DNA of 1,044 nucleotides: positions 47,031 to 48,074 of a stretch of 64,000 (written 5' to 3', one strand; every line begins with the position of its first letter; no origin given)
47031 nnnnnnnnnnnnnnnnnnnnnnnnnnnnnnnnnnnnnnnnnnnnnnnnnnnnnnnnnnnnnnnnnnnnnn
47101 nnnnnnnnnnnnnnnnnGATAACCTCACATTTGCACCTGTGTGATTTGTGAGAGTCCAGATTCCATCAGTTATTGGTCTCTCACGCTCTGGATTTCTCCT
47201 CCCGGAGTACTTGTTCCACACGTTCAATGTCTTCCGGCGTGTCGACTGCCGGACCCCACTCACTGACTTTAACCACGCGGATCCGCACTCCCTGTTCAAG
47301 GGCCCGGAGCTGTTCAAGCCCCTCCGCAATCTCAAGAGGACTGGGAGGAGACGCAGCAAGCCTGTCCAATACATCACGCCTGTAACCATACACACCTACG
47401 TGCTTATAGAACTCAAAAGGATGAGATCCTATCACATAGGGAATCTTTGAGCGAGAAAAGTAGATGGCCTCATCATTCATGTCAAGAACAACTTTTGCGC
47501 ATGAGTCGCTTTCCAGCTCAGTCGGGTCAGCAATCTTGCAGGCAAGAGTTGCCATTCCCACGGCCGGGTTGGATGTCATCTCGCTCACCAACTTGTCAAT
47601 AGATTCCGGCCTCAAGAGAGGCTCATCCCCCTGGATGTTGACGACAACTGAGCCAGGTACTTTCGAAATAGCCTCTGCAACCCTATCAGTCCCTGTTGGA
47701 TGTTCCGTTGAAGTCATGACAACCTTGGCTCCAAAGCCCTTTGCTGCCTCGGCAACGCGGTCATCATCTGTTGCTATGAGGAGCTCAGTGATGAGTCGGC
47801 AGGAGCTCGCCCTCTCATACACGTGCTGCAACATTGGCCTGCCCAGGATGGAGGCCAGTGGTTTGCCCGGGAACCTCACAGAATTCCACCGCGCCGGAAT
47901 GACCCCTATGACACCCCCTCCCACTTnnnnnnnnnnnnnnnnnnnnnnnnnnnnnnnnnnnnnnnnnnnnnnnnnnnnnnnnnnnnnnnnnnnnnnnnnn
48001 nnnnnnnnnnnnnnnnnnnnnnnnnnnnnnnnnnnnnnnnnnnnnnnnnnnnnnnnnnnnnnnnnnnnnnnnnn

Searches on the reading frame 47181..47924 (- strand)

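Call 86: search_protein_families(library=ncbifam, proteins=[window:47181-47924:-], max_evalue=1e-25)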
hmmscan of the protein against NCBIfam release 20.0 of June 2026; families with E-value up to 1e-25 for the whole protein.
window:47181-47924:- (247 aa): 5 families
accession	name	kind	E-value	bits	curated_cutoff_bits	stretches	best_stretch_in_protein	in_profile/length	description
NF003952.0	PRK05450.1-5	subfamily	4.3e-89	297.9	193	1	5-244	3-249/250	3-deoxy-manno-octulosonate cytidylyltransferase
NF003950.0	PRK05450.1-3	subfamily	4e-88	294.9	234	1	5-243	3-245/248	3-deoxy-manno-octulosonate cytidylyltransferase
NF009905.0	PRK13368.1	subfamily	2.2e-85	285.9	255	1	5-243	3-241/243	3-deoxy-manno-octulosonate cytidylyltransferase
NF003948.0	PRK05450.1-1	equivalog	4e-65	219.5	281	1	6-243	7-246/248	3-deoxy-manno-octulosonate cytidylyltransferase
TIGR00466.1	kdsB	equivalog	4.6e-61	206.3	155.2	1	8-234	6-241/241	3-deoxy-manno-octulosonate cytidylyltransferase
